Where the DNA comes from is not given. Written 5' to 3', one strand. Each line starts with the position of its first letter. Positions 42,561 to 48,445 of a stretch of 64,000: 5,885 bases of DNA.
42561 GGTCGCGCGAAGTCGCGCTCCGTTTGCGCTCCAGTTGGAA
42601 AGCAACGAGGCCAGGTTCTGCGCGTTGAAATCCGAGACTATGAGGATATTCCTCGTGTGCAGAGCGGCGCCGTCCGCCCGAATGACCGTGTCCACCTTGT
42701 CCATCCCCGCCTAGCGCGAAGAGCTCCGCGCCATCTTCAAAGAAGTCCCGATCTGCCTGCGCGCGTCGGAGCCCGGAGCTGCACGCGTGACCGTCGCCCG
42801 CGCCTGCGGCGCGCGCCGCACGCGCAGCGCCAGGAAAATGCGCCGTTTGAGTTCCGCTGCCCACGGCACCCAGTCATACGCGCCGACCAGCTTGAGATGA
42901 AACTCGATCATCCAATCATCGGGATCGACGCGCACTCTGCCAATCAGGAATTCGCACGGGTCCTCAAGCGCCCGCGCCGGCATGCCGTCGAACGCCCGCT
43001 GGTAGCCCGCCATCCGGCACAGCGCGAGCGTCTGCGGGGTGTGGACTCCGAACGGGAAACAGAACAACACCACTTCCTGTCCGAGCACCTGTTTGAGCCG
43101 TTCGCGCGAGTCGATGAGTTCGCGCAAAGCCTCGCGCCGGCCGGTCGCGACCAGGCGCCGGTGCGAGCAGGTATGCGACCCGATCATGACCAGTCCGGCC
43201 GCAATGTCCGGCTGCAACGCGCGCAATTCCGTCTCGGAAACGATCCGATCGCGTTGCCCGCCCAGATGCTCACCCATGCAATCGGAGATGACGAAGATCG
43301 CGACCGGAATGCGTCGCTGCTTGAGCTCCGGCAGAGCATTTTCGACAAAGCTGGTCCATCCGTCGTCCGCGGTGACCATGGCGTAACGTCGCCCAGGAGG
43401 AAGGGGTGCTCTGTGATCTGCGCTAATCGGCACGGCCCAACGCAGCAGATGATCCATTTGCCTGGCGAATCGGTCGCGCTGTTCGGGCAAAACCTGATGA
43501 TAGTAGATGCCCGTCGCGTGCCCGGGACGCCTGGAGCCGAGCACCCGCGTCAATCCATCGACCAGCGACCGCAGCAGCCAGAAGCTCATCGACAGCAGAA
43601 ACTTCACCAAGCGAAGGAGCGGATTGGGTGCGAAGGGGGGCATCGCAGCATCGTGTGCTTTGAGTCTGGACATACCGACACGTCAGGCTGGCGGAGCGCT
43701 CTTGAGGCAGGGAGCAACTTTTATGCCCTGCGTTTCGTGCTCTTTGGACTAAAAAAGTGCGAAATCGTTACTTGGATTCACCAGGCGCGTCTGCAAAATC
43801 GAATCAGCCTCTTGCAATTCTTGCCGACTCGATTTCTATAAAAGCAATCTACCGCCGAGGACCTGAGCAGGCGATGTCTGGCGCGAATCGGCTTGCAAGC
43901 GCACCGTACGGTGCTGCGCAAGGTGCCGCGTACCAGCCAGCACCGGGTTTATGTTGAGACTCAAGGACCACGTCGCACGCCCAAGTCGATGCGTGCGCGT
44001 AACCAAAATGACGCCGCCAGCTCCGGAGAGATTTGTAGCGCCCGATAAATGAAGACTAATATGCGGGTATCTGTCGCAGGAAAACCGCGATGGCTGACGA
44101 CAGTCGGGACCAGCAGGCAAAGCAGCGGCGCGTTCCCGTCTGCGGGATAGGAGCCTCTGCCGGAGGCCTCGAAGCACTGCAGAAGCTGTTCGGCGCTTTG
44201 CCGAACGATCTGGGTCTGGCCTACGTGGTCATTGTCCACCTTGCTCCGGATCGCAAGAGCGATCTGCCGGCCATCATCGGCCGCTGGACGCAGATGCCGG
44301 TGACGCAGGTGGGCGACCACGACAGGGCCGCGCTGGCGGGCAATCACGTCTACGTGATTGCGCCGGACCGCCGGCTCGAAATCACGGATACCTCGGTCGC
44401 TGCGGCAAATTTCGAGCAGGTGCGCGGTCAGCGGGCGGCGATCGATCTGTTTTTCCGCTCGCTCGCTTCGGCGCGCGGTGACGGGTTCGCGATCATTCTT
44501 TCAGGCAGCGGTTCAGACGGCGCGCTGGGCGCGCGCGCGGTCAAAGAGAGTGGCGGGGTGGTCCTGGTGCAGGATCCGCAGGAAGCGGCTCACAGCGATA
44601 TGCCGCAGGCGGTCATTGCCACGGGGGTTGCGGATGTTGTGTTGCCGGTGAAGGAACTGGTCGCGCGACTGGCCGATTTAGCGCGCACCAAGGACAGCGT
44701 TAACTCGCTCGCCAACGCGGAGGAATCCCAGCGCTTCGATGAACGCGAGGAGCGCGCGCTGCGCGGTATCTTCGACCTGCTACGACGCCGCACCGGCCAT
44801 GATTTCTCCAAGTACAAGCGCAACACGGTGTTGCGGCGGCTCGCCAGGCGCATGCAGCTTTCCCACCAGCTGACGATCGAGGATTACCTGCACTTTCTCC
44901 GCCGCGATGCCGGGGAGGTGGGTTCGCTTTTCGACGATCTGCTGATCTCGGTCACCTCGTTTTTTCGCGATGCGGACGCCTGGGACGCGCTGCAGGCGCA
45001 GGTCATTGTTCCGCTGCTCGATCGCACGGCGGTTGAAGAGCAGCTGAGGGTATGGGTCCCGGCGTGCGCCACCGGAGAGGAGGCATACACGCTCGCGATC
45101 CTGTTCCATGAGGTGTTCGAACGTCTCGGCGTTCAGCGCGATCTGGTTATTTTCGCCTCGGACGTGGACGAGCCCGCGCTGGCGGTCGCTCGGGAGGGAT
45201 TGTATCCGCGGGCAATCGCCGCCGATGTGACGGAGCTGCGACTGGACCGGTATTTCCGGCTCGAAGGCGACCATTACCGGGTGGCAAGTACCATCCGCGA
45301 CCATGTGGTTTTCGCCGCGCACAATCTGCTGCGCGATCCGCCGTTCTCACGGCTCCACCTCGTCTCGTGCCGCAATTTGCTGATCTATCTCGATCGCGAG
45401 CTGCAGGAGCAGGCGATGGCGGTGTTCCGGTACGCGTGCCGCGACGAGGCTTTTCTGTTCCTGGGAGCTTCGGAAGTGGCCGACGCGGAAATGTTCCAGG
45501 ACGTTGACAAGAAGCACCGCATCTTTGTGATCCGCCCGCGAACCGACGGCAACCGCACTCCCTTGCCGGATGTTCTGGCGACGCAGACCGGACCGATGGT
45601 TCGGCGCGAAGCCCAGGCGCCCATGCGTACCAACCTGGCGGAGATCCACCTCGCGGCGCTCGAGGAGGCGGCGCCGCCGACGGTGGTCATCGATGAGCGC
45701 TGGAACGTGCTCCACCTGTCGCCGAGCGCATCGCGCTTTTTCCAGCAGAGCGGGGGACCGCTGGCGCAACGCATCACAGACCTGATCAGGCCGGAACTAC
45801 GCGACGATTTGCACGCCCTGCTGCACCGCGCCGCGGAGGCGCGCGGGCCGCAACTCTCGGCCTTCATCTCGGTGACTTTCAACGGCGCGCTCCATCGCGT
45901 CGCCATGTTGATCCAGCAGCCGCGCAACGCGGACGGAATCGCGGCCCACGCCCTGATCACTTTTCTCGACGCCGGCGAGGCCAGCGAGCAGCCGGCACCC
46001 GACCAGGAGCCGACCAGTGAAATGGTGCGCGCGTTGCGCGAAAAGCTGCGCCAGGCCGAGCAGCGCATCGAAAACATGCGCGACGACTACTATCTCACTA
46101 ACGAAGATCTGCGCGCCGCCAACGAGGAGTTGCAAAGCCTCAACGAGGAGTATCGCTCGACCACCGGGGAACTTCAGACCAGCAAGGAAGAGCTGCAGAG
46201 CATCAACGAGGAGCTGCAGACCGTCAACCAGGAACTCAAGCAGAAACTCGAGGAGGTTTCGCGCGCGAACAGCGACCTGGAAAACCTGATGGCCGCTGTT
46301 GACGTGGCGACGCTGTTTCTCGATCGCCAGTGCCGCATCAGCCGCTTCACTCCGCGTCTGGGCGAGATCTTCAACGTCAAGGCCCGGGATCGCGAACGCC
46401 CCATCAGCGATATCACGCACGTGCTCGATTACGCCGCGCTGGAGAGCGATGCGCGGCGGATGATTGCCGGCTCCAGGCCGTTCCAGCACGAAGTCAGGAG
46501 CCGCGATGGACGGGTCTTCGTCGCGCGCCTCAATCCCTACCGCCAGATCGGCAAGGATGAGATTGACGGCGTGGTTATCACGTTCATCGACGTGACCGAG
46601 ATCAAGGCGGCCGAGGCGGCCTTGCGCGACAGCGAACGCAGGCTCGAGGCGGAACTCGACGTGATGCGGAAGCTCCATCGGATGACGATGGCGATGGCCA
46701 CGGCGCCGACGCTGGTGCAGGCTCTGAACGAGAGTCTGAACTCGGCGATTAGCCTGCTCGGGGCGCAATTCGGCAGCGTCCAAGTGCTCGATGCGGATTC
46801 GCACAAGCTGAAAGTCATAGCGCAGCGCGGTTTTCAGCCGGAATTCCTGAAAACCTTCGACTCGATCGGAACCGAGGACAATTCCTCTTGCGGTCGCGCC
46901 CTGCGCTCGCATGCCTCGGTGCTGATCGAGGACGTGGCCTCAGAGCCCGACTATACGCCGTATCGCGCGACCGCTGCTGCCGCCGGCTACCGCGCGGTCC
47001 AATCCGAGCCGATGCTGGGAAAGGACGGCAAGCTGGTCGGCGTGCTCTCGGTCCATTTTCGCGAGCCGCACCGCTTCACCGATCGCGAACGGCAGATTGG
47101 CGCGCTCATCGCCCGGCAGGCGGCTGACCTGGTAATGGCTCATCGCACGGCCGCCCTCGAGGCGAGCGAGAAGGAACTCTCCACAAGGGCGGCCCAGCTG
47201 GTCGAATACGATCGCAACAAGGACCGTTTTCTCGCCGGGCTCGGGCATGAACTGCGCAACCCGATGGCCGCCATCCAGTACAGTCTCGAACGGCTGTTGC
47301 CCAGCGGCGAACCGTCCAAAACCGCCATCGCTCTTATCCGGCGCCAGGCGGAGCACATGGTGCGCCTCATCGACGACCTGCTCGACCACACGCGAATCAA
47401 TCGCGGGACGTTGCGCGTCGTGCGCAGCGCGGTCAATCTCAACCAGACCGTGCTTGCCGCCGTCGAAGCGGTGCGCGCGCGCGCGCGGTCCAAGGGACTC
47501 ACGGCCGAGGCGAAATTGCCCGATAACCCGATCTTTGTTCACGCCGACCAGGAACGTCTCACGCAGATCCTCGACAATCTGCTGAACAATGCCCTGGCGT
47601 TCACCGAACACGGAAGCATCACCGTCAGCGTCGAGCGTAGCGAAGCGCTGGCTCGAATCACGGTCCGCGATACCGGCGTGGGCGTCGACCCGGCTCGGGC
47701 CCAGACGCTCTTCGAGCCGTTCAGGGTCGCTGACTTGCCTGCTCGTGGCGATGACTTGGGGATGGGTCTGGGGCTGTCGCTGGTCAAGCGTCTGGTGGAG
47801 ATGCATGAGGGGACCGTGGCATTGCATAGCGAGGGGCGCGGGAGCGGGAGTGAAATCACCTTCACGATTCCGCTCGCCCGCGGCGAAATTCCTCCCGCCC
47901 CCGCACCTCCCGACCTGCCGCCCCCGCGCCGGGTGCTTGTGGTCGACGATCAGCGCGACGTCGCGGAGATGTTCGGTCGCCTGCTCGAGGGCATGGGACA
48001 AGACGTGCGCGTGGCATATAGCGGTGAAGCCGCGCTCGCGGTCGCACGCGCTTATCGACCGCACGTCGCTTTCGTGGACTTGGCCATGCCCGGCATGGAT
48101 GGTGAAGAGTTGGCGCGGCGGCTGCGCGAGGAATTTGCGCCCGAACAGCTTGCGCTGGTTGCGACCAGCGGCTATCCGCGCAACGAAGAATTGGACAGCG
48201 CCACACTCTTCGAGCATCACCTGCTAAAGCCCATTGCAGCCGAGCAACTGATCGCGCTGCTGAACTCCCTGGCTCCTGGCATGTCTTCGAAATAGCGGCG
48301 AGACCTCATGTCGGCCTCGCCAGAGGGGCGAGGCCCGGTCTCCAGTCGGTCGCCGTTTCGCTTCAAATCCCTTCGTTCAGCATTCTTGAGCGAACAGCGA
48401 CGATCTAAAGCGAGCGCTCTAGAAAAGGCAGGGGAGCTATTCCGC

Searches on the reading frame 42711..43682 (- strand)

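Call 32: search_protein_families(library=pfam, proteins=[window:42711-43682:-], max_evalue=0.00001)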
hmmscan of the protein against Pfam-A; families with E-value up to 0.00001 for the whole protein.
window:42711-43682:- (323 aa): 1 family
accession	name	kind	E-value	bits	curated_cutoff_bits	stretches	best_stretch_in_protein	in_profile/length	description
PF01522.26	Polysacc_deac_1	-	1.4e-18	67.5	23.1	1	96-228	4-122/124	Polysaccharide deacetylase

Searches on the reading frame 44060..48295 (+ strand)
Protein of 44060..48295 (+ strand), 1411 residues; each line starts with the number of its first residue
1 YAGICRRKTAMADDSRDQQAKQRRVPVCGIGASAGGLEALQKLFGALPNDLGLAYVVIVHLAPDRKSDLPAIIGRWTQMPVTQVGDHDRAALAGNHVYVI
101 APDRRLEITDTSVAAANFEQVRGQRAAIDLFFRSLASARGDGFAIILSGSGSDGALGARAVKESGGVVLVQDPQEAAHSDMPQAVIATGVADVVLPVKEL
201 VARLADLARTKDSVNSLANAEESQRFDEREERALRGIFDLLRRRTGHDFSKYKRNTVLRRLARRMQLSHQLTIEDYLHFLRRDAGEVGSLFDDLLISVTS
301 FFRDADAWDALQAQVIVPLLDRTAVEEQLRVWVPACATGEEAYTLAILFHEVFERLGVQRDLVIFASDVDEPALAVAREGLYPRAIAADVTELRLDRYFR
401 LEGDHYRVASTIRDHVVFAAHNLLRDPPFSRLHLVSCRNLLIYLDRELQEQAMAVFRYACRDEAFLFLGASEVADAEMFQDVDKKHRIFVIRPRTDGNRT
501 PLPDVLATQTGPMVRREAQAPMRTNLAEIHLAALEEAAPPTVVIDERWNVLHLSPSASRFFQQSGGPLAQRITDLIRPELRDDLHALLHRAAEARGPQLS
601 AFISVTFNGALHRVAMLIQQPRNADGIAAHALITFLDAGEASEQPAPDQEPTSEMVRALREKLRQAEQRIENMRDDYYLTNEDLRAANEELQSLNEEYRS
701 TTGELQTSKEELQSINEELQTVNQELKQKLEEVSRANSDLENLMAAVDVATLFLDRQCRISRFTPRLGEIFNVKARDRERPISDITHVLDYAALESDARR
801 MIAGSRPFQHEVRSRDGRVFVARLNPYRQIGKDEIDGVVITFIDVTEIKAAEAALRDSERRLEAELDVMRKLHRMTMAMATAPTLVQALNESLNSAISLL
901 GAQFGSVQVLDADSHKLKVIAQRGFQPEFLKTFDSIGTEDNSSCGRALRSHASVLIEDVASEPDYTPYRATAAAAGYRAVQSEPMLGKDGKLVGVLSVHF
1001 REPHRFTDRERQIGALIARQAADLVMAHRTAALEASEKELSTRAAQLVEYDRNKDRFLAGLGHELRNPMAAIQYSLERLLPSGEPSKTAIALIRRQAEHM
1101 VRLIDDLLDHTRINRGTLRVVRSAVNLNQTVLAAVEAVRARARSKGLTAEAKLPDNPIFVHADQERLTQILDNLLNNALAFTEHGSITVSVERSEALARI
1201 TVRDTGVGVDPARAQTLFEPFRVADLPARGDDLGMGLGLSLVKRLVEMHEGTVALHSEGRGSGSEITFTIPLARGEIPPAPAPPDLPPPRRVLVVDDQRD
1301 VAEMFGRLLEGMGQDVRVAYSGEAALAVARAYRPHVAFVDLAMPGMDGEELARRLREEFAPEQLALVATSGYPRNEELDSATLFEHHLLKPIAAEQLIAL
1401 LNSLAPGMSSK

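Call 32: search_protein_families(library=pfam, proteins=[window:44060-48295:+], max_evalue=0.00001)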
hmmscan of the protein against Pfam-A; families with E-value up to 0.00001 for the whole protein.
window:44060-48295:+ (1411 aa): 10 families
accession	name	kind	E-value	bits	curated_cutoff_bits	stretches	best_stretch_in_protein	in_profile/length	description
PF01339.22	CheB_methylest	-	4.9e-48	163.6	24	1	29-204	2-174/174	CheB methylesterase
PF01739.24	CheR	-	3.1e-45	154.4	27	1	298-482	2-189/195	CheR methyltransferase, SAM binding domain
PF02518.31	HATPase_c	-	1.6e-23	83.7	26.4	1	1163-1273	2-110/111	Histidine kinase-, DNA gyrase B-, and HSP90-like ATPase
PF13596.12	PAS_10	-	3.3e-22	79.6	22.1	1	740-846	1-106/106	PAS domain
PF13185.12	GAF_2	-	2.9e-18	66.8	28.6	1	885-1024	4-134/136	GAF domain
PF00072.30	Response_reg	-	7.9e-16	58.6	30.2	1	1292-1401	1-110/111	Response regulator receiver domain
PF00512.31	HisKA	-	4.9e-14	52.6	26.9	1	1054-1115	2-65/66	His Kinase A (phospho-acceptor) domain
PF03705.20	CheR_N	-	1.2e-13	51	27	1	234-283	3-52/53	CheR methyltransferase, all-alpha domain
PF01590.32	GAF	-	3.2e-12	47.6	22.4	1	885-1022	2-130/133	GAF domain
PF08448.16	PAS_4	-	4e-08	33.9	23.1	0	537-641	4-108/110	PAS fold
